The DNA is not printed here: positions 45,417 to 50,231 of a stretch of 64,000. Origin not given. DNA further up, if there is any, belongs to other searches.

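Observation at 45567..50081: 1504-aa multi-GAF/PAS protein combining HD-GYP and GGDEF domains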

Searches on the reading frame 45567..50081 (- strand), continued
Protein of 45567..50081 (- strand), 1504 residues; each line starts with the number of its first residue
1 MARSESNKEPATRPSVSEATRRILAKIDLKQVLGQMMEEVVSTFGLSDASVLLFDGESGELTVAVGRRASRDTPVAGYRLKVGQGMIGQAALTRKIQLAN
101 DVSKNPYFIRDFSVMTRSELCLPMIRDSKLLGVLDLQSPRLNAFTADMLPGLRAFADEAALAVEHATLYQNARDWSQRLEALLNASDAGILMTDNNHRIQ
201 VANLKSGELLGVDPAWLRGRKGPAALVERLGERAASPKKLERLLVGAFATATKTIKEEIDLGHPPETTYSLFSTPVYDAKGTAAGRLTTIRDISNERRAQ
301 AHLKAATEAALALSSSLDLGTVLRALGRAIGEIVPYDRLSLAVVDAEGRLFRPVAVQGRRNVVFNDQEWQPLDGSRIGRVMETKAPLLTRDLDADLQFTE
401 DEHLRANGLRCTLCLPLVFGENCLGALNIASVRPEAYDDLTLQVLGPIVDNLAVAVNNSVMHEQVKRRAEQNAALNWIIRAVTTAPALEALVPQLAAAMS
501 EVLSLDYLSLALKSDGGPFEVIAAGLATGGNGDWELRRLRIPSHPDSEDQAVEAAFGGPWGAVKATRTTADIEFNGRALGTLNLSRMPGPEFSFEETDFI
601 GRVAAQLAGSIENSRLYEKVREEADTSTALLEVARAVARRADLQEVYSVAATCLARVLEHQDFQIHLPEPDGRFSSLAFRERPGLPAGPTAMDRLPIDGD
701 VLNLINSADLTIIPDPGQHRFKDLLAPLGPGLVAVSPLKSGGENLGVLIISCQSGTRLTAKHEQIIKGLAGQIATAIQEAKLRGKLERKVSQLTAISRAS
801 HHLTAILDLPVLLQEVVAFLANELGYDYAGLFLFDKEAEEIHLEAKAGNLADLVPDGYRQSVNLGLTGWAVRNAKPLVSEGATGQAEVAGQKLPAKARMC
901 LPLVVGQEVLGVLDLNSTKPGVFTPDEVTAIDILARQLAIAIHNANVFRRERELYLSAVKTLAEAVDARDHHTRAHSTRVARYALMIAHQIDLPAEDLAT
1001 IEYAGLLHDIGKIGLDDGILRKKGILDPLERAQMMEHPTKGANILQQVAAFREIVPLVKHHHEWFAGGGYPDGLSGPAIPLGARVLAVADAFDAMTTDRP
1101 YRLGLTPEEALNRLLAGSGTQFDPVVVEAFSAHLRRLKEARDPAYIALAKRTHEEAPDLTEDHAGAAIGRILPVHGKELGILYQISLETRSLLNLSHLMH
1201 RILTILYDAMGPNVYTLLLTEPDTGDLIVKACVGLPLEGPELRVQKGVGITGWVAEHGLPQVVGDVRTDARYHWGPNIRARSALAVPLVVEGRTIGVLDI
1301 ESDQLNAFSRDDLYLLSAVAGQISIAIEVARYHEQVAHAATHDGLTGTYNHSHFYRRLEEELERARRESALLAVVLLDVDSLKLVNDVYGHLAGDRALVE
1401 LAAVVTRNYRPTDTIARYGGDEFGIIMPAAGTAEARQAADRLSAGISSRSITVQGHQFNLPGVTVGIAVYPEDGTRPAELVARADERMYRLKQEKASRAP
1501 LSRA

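Call 22: find_related_loci(query=window:45567-50081:-, collection=genome_contigs, flank=8000)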
Query window:45567-50081:- (1504 aa) in genome_contigs; peptide patterns used: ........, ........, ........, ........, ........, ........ (x = any residue, [..] = any of these).
245 stretches matched a pattern; 165 encode a relative of the query (tblastn E <= 1e-3); the best 80 are kept; 80 distinct loci.
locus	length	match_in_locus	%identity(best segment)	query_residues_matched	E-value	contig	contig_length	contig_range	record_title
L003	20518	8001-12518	74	1-1501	0e+0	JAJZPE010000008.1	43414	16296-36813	MAG: Bacillota bacterium isolate SKS1.bin113 NODE_1454_length_43414_cov_2.928223, whole genome shotgun sequence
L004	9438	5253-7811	45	27-1498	1e-73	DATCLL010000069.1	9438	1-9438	MAG TPA_asm: Limnochordales bacterium isolate SMAG_U7121 k141_281305, whole genome shotgun sequence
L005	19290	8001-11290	33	868-1493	4e-37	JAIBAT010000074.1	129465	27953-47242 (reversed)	MAG: Candidatus Sumerlaeaceae bacterium isolate SSF23 NODE_1905_length_129524_cov_6.365395, whole genome shotgun sequenc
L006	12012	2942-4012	41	945-1447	1e-36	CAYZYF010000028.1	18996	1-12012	MAG TPA_asm: uncultured Synergistaceae bacterium isolate binchicken_co45_317 genome assembly, contig: NODE_4835_length_1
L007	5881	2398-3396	32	1172-1503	4e-36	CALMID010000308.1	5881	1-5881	MAG TPA_asm: uncultured Pseudomonas sp. isolate SRR8859111_bin.20_CONCOCT_v1.1_MAG genome assembly, contig: ERZ1645187.1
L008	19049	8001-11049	38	941-1501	3e-35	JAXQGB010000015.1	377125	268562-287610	MAG: Synergistota bacterium isolate IBPM_KMB_001 NODE_7_length_377125_cov_79.374792, whole genome shotgun sequence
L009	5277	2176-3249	39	937-1492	2e-35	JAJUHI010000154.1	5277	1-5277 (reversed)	MAG: Sporobacter termitidis isolate bin60 k141_101806_length_5277_cov_92.6486, whole genome shotgun sequence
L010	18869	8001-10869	39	933-1499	7e-35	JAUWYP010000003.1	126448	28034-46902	MAG: Dehalococcoidia bacterium isolate CSMAG_2713 CSMAG_2713_k141_313833_length_126448_cov_37.0000, whole genome shotgun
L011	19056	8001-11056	39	945-1504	4e-35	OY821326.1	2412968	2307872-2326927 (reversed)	MAG: Synergistaceae bacterium isolate a20e232d-ae79-494a-a7eb-231c2e3632a3 genome assembly, chromosome: 1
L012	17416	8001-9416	42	952-1504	2e-34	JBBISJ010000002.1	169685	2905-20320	MAG: Chloroflexota bacterium isolate SLS170214_bin_370 NODE_29_length_169685_cov_8.254719, whole genome shotgun sequence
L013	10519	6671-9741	37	941-1493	4e-34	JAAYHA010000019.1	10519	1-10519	MAG: Synergistaceae bacterium isolate AS09scLD_30 13231_AS09, whole genome shotgun sequence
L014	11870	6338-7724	41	957-1489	1e-33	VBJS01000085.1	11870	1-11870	MAG: Chloroflexi bacterium isolate CF_162 14_1009_16_40cm_scaffold_40937, whole genome shotgun sequence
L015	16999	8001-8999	46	976-1492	2e-33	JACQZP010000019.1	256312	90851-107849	MAG: Acetobacterium woodii isolate NC_groundwater_1570_Pr3_B-0.1um_42_151 SR-2_scaffold_141_1551214, whole genome shotgu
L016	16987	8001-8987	38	942-1492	9e-33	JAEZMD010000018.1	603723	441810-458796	MAG: Bacillota bacterium isolate OH_CDB_9 k127_1782554, whole genome shotgun sequence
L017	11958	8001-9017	40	959-1499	6e-33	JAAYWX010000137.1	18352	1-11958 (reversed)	MAG: Clostridiales bacterium isolate AS01afH2WH_48 14580_AS01, whole genome shotgun sequence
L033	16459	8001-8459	42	1340-1498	2e-27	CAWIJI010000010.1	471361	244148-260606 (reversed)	MAG: uncultured Acidobacteriota bacterium isolate MFD04944.bin.2.38 genome assembly, contig: contig_48118, whole genome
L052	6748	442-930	39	1340-1503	2e-21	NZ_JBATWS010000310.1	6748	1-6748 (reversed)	MAG: Parvibaculum sp. isolate MFD12225_ilm_asm_bin14 k127_21632, whole genome shotgun sequence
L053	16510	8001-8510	33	1334-1504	1e-21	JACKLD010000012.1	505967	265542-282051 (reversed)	MAG: Pseudomonadaceae bacterium isolate HK-STAS-PROT-82 HK-STAS-PROT-82_12, whole genome shotgun sequence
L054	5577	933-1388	36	1340-1492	2e-21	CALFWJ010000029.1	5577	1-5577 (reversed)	MAG: uncultured Alphaproteobacteria bacterium isolate H2_Bin_Bin_21 genome assembly, contig: c_000001048210, whole genom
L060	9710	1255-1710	38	1340-1492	9e-21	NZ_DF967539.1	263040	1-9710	Sulfuricella sp. T08, whole genome shotgun sequence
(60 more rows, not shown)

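Call 49: search_protein_families(library=ncbifam, proteins=[window:45567-50081:-], max_evalue=0.001)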
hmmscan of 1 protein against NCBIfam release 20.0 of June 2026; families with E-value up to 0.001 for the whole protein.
window:45567-50081:- (1504 aa): 34 families (the best 25 are shown)
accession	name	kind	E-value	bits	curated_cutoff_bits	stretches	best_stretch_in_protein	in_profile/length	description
TIGR00254.1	GGDEF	domain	3.2e-43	147.3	37.4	1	1338-1498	3-163/168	diguanylate cyclase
NF053512.1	nitric_RR_NosR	exception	2.9e-42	145.2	400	1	949-1142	168-362/422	response regulator c-di-GMP phosphodiesterase, NosR family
NF007423.1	PRK09966.1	equivalog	2.6e-39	135.2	325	1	1329-1492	228-390/390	diguanylate cyclase DgcN/YfiN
NF038266.1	diguan_SiaD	equivalog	1.9e-35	122.4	290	1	1334-1494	88-247/252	biofilm regulation diguanylate cyclase SiaD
NF041606.1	dguan_cyc_DgcA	equivalog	3.9e-34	118.1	370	1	1282-1500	122-337/340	diguanylate cyclase DgcA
NF007135.0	PRK09581.1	equivalog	5.9e-34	117.7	474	1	1335-1495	287-448/457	PleD family two-component system response regulator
NF007380.0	PRK09894.1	equivalog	2.8e-33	115.6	256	1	1327-1493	115-278/296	diguanylate cyclase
NF007298.0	PRK09776.1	equivalog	2.6e-31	108.4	1135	1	1333-1494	677-837/1111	diguanylate cyclase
NF047654.1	DiguCycDgcRLepto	equivalog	9.6e-28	96.9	500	1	1322-1494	115-288/295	diguanylate cyclase DgcR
NF051473.1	DigCycDgcsShew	equivalog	1.3e-26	93.6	400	1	1309-1494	104-283/291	diguanylate cyclase DgcS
NF053781.1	cdiGMPphdstlr2612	equivalog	8.1e-26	90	1600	1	1333-1498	833-998/1268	Tlr1612 family c-di-GMP phosphodiesterase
NF011955.1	PRK15426.1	equivalog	1.1e-24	86.5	408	1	1337-1496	395-555/564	cellulose biosynthesis regulator diguanylate cyclase DgcQ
NF045675.1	PhdiestaseDibA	equivalog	6.6e-24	84.2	980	1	1329-1494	192-356/623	phosphodiesterase DibA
NF007599.0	PRK10245.1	equivalog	2.1e-23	82.4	402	1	1324-1498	194-366/371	diguanylate cyclase AdrA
NF011958.0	PRK15429.1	equivalog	9e-23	80.7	830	2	411-472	298-360/692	formate hydrogenlyase transcriptional activator FlhA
NF045673.1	c-di-GMPRcptLapD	equivalog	5e-11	41.6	1020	1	1328-1496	224-392/647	cyclic di-GMP receptor LapD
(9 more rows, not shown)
